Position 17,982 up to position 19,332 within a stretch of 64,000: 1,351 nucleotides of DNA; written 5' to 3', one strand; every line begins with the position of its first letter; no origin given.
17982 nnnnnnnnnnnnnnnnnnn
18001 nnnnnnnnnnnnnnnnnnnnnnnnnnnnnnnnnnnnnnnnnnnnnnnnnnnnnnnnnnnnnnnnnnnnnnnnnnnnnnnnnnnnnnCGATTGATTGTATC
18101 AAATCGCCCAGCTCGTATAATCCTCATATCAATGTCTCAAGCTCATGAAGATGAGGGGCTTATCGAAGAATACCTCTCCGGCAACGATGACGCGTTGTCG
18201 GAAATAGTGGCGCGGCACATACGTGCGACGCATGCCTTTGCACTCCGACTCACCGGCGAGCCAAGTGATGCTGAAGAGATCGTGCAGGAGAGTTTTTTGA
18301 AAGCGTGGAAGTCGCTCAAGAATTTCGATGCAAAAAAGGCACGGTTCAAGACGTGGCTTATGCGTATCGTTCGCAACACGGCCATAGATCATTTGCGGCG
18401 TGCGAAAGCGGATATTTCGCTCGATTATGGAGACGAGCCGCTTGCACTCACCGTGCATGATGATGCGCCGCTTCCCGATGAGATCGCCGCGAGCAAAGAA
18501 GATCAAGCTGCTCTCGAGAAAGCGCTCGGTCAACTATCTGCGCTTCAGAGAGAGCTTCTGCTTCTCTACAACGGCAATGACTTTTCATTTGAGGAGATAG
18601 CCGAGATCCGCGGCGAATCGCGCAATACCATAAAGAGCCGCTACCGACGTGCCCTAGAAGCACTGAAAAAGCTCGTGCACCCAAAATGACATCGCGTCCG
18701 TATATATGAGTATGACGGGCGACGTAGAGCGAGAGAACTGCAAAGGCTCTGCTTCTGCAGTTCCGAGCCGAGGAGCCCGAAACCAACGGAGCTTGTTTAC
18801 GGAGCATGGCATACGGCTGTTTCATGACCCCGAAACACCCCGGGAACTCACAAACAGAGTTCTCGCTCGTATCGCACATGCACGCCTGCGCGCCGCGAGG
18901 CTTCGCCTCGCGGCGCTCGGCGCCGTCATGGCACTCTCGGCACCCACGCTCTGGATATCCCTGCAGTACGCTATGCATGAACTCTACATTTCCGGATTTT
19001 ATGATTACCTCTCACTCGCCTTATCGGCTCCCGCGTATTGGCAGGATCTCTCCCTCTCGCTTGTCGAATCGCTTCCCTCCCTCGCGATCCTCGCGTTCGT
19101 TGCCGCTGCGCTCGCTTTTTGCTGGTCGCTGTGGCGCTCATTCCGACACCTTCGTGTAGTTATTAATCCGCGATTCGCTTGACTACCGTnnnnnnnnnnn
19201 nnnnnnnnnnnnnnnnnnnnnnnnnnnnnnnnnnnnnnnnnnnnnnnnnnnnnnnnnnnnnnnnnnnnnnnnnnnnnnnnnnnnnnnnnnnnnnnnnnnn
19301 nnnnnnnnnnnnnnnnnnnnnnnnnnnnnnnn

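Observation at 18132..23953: ECF sigma/anti-sigma controlled extended HlyD-MacB-FtsX exporter bracketed by two paralogous membrane-anchored small proteins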

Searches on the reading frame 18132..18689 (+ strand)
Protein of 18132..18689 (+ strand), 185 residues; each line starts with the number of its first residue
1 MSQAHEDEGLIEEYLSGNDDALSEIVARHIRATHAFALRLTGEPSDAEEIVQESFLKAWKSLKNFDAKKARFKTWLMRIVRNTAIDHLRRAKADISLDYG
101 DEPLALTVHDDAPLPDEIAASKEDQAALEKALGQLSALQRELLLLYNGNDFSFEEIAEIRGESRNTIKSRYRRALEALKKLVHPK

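Call 3: search_protein_families(library=pfam, proteins=[window:18132-18689:+], max_evalue=0.1)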
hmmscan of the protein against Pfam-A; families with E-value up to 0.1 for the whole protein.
window:18132-18689:+ (185 aa): 6 families
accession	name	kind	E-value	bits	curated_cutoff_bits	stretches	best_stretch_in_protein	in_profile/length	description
PF04542.20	Sigma70_r2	-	9.4e-23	80.2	24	1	26-92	2-69/71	Sigma-70 region 2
PF08281.18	Sigma70_r4_2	-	1.1e-12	47.8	25.7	1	127-178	3-54/54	Sigma-70, region 4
PF04545.22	Sigma70_r4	-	4.1e-11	42.7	24.1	1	131-180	1-50/50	Sigma-70, region 4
PF04297.20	UPF0122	-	0.001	19.7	22.7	1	135-180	18-63/101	Putative helix-turn-helix protein, YlxM / p13 like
PF22560.2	GMT-wHTH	-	0.0073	17.2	27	0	134-180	25-71/82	GMT-like wHTH domain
PF13556.12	HTH_30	-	0.1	12.9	27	0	141-178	3-40/59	PucR C-terminal helix-turn-helix domain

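Call 4: search_protein_families(library=ncbifam, proteins=[window:18132-18689:+], max_evalue=0.1)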
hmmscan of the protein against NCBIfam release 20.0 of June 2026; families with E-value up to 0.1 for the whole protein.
window:18132-18689:+ (185 aa): 119 families (the best 25 are shown)
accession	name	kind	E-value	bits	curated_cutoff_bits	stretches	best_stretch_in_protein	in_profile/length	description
NF009166.1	PRK12513.1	equivalog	2e-41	141.8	206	1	3-181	5-185/193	RNA polymerase sigma factor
NF004113.0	PRK05602.1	equivalog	8.1e-37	126.9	208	1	3-182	28-201/211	RNA polymerase sigma factor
TIGR02937.1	sigma70-ECF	superfamily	5.2e-34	117.2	42.9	1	20-180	1-163/165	sigma-70 family RNA polymerase sigma factor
NF007223.0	PRK09641.1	equivalog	6.6e-28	97.8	209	1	10-182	8-184/187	RNA polymerase sigma factor SigW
NF008888.0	PRK11922.1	equivalog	2.2e-27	96.2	204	1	3-182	13-196/231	RNA polymerase sigma factor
NF007225.0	PRK09643.1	equivalog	4.1e-25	88.7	190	1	4-182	11-182/204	RNA polymerase sigma factor SigM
TIGR02983.1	SigE-fam_strep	subfamily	5.3e-25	88.2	141.55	1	18-182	4-158/162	SigE family RNA polymerase sigma factor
NF007216.0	PRK09638.1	equivalog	5.4e-25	88.2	194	1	5-180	3-172/180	RNA polymerase sigma factor SigY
TIGR02985.1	Sig70_bacteroi1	subfamily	8e-25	87.9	126.4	1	22-180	3-160/162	RNA polymerase sigma-70 factor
NF009172.0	PRK12519.1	subfamily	1.5e-24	86.6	222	1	3-182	12-189/194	RNA polymerase sigma factor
NF009168.0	PRK12515.1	subfamily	3.1e-24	85.5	236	1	2-181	4-178/189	RNA polymerase sigma factor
TIGR02950.1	SigM_subfam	subfamily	3.4e-24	85.5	147.95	1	22-182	2-158/159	RNA polymerase sigma factor, SigM family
NF007222.0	PRK09640.1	equivalog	1.8e-23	83.1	194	1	21-180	27-180/188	RNA polymerase sigma factor SigX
NF009176.0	PRK12524.1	equivalog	1.9e-23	83.3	264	1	4-178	10-183/196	RNA polymerase sigma factor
TIGR02954.1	Sig70_famx3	hypoth_equivalog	3.1e-23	82.4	188.5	1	7-182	3-167/170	RNA polymerase sigma-70 factor, TIGR02954 family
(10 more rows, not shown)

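Call 80: search_solved_structures(query=window:18132-18689:+, max_evalue=0.00001)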
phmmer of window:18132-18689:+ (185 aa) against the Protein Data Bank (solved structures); distinct sequences matched with E-value up to 0.00001: 24.
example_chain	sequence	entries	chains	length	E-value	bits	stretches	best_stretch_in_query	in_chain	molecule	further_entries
5wuq_A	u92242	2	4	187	4.8e-19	72.3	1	11-181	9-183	ECF RNA polymerase sigma factor SigW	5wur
4cxf_A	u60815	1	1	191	3.5e-16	63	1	7-181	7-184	RNA POLYMERASE SIGMA FACTOR CNRH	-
5uxx_A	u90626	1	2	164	4.4e-16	62.6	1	30-182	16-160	RNA polymerase sigma factor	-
9m9d_F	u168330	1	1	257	3.9e-15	59.6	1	23-181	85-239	ECF RNA polymerase sigma factor SigE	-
9m9e_F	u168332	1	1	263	4.2e-15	59.5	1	23-181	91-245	ECF RNA polymerase sigma factor SigE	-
9m98_F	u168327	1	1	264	4.2e-15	59.5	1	23-181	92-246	ECF RNA polymerase sigma factor SigE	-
6in7_B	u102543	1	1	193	5.7e-15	59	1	5-184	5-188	RNA polymerase sigma-H factor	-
8z6g_B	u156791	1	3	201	6.3e-15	58.9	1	5-184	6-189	RNA polymerase sigma factor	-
6dv9_F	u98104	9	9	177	2e-14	57.2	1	27-180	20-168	ECF RNA polymerase sigma factor SigL | RNA polymerase sigma factor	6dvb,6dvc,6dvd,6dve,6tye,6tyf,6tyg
6jcy_F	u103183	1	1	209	2.1e-12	50.7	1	34-181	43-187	ECF RNA polymerase sigma factor SigH,ECF RNA polymerase sigma factor SigE,ECF RNA polymera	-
2q1z_A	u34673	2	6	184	1.5e-11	47.9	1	21-180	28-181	RpoE, ECF SigE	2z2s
1or7_A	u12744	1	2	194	1.5e-11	47.9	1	1-184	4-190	RNA polymerase sigma-E factor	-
6jbq_F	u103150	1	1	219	2.4e-11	47.2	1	1-184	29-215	ECF RNA polymerase sigma-E factor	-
7qh5_A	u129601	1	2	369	4.2e-11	46.5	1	14-106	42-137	RNA polymerase sigma factor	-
4nqw_A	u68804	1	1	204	1.1e-10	45.1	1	15-180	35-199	ECF RNA polymerase sigma factor SigK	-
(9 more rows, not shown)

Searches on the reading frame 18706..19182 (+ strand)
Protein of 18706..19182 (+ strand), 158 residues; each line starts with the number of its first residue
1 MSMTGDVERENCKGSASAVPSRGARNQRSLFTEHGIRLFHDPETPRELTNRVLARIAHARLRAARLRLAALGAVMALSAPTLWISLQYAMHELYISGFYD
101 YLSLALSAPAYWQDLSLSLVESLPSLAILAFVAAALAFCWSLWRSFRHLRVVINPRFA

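Call 3: search_protein_families(library=pfam, proteins=[window:18706-19182:+], max_evalue=0.1)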
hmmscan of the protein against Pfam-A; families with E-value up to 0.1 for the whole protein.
window:18706-19182:+ (158 aa): 0 families

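Call 4: search_protein_families(library=ncbifam, proteins=[window:18706-19182:+], max_evalue=0.1)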
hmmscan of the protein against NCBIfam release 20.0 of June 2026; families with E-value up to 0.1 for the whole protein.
window:18706-19182:+ (158 aa): 0 families

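Call 67: find_homologous_proteins(query=window:18706-19182:+, max_evalue=0.001)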
Query window:18706-19182:+ (158 aa): 25 proteins with E <= 0.001 among 3015 candidates.
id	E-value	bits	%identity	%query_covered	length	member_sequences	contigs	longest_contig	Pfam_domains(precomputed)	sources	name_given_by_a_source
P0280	4.4e-97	340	100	100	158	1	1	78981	-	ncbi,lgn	-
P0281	8.2e-34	135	57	80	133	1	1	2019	-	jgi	jgi:hypothetical protein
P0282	1.0e-33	134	56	80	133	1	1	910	-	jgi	jgi:hypothetical protein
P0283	1.1e-33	134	56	80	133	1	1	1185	-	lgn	-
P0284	1.3e-30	124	55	77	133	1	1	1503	-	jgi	jgi:hypothetical protein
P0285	4.8e-26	110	54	75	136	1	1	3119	-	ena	-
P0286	2.4e-23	101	52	76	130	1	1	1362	-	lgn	-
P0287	7.9e-20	89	50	70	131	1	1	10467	-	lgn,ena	-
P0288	1.2e-18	86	42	80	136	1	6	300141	-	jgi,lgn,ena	-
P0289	2.0e-17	81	47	44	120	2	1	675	-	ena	-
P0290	7.4e-17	80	43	53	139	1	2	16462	-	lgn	-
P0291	1.5e-16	79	46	69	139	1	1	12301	-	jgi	jgi:hypothetical protein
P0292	2.0e-16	78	47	71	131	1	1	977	-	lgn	-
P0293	2.2e-16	78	44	80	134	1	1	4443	-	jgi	jgi:hypothetical protein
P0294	6.3e-16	77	54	41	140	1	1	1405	-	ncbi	-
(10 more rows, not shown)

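Call 79: search_solved_structures(query=A6, max_evalue=10)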
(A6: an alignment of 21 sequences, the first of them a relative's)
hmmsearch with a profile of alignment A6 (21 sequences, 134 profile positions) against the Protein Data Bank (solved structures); distinct sequences matched with E-value up to 10: 0.
